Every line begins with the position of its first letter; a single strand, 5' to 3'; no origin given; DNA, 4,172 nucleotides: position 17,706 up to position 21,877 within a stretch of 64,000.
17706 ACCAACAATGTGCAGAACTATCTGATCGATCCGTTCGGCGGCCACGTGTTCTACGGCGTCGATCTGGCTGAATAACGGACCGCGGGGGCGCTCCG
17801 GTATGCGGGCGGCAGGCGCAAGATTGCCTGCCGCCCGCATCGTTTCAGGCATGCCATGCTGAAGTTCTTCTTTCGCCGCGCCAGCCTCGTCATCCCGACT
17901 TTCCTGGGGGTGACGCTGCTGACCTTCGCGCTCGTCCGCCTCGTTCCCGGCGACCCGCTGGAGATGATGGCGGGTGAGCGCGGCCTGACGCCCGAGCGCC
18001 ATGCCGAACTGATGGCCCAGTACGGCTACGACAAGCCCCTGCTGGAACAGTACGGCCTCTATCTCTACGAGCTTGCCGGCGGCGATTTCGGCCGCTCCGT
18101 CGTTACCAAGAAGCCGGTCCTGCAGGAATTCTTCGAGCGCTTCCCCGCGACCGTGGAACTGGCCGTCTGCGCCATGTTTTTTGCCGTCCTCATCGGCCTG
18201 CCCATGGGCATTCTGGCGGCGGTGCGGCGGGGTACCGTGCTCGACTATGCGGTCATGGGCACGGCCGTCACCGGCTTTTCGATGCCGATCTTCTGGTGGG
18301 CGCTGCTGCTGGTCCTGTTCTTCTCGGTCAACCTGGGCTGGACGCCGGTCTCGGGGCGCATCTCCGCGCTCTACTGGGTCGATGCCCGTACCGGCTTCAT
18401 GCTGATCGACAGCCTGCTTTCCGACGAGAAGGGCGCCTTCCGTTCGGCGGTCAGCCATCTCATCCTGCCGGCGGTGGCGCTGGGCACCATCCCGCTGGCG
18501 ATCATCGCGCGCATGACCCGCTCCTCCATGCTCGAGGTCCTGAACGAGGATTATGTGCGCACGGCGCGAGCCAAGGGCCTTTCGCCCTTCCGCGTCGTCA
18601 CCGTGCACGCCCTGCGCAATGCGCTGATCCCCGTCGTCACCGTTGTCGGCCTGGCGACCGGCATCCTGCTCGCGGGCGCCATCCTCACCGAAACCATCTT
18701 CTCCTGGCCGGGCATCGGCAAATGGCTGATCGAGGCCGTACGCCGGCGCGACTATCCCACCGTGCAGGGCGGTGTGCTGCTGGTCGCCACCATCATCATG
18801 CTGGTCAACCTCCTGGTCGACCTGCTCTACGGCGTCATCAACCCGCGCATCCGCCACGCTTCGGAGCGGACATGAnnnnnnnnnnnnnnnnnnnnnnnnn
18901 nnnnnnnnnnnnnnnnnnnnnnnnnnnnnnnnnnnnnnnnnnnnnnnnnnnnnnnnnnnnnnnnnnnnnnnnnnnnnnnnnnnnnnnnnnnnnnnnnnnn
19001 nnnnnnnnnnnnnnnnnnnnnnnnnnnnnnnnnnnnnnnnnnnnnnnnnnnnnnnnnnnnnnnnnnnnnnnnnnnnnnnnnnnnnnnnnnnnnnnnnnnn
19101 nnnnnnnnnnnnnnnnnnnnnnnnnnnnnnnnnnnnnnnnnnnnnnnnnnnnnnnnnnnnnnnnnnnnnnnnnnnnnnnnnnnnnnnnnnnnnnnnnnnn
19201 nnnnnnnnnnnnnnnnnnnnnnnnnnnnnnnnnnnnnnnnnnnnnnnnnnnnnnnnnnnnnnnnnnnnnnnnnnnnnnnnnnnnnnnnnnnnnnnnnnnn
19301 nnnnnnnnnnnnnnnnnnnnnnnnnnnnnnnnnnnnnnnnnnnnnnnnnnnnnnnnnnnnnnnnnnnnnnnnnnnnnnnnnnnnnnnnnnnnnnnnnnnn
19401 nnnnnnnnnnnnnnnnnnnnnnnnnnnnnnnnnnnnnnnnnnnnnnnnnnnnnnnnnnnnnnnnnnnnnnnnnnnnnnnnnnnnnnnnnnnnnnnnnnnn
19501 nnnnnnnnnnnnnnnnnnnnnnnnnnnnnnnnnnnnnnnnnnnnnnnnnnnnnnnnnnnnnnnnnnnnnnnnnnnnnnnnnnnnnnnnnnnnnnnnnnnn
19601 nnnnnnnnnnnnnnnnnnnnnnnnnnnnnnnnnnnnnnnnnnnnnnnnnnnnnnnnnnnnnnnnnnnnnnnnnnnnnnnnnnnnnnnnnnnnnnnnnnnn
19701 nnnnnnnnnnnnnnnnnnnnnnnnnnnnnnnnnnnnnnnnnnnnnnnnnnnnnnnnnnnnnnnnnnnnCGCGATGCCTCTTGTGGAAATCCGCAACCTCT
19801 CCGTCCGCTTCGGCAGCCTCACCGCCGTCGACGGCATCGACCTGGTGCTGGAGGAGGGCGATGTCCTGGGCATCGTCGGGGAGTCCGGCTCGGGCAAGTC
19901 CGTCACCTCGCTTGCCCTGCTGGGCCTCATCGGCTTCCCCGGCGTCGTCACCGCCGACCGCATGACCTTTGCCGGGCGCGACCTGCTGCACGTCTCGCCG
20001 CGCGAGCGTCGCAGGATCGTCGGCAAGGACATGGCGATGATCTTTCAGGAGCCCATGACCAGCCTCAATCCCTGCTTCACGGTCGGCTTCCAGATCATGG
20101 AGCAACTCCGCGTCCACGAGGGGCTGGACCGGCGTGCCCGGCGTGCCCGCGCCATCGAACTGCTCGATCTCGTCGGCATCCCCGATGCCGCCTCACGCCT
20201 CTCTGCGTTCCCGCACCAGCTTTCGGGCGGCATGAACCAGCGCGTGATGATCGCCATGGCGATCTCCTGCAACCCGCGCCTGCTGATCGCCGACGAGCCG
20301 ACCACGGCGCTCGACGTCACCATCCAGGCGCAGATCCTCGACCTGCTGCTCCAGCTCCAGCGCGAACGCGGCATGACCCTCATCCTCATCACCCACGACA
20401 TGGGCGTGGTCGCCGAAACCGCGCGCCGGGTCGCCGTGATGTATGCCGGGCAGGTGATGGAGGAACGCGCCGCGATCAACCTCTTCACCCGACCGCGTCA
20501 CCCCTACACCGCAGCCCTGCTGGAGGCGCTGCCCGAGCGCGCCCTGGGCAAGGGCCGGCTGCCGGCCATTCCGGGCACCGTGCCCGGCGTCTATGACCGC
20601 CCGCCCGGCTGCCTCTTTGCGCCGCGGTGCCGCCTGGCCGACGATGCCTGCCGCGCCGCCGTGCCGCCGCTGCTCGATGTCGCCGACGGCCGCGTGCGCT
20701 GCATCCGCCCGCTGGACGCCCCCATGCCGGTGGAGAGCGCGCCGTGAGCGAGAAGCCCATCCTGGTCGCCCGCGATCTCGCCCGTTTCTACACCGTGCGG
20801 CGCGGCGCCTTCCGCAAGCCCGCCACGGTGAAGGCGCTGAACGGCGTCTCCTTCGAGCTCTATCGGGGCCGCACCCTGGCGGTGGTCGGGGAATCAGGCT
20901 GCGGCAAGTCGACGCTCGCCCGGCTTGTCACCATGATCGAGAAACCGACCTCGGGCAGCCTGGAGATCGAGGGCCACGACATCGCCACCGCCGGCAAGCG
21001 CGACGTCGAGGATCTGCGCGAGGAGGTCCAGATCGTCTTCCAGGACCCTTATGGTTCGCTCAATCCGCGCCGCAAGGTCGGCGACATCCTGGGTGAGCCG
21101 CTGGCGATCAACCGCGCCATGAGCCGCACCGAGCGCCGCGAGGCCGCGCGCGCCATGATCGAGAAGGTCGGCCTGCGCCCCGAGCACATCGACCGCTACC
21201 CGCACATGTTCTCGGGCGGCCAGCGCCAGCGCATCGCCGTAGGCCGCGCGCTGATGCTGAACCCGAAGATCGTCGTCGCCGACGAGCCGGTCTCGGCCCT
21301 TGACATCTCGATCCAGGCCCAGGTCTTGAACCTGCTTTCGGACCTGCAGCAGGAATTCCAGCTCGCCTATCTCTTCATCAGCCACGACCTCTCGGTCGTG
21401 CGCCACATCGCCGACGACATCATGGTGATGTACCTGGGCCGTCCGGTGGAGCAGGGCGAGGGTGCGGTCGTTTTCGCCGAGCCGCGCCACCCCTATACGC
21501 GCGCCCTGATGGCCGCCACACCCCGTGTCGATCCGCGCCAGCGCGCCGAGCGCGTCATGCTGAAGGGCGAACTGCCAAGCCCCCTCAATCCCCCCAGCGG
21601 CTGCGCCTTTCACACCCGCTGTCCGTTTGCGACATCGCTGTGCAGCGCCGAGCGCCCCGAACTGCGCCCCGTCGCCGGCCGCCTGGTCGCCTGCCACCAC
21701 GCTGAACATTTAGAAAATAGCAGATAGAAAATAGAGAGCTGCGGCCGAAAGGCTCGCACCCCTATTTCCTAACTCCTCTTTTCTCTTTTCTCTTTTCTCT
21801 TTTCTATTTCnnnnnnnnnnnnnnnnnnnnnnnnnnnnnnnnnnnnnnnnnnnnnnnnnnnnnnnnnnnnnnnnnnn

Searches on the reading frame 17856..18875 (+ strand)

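Call 6: search_protein_families(library=pfam, proteins=[window:17856-18875:+], max_evalue=0.001)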
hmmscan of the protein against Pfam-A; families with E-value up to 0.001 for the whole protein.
window:17856-18875:+ (339 aa): 2 families
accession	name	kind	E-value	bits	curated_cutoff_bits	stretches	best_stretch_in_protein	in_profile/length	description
PF00528.27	BPD_transp_1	-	1.6e-45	155.5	26.4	1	114-334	1-184/184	Binding-protein-dependent transport system inner membrane component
PF19300.4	BPD_transp_1_N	-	2.2e-10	41.2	23.8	1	1-103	1-114/114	Binding-prot-dependent transport system membrane comp, N-term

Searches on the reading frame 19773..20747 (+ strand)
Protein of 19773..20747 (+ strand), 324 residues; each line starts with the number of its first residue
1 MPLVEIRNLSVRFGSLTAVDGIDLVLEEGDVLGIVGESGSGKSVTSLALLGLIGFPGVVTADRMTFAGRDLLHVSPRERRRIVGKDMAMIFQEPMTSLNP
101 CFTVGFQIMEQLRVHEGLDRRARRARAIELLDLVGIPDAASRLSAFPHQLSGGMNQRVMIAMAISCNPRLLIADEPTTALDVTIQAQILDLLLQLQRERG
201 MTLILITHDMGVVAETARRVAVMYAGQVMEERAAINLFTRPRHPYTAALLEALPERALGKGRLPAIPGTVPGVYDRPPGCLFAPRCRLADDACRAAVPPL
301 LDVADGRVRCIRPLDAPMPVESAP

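Call 6: search_protein_families(library=pfam, proteins=[window:19773-20747:+], max_evalue=0.001)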
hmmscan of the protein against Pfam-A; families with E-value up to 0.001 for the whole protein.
window:19773-20747:+ (324 aa): 4 families
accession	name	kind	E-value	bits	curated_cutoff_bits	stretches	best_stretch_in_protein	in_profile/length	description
PF00005.33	ABC_tran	-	1.3e-25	91.1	25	1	20-178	2-137/137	ABC transporter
PF08352.17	oligo_HPY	-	3.2e-17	63.1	27.1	1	229-293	1-65/65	Oligopeptide/dipeptide transporter, C-terminal region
PF13304.12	AAA_21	-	2.2e-05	25.1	27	1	148-213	236-303/304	AAA domain, putative AbiEii toxin, Type IV TA system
PF02463.25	SMC_N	-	0.00026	20.9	40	1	32-224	27-213/220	RecF/RecN/SMC N terminal domain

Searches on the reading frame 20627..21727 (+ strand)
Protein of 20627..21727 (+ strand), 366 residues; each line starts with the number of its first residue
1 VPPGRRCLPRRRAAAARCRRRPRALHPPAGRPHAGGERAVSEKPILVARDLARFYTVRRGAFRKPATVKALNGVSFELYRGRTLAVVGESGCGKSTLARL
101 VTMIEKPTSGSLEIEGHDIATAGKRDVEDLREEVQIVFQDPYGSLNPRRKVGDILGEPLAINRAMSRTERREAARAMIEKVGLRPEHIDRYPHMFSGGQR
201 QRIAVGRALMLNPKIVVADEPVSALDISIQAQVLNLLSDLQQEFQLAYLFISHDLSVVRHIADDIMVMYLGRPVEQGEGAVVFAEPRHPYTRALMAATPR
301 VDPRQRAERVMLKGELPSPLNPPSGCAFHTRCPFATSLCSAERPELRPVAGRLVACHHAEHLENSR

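Call 6: search_protein_families(library=pfam, proteins=[window:20627-21727:+], max_evalue=0.001)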
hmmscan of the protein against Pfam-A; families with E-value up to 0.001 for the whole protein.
window:20627-21727:+ (366 aa): 3 families
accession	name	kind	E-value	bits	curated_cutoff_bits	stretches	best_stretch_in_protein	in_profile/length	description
PF00005.33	ABC_tran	-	8.4e-33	114.3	25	1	71-222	1-136/137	ABC transporter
PF08352.17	oligo_HPY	-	1.1e-19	71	27.1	1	274-339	1-65/65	Oligopeptide/dipeptide transporter, C-terminal region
PF13401.12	AAA_22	-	0.00079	20.2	27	0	82-187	6-64/130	AAA domain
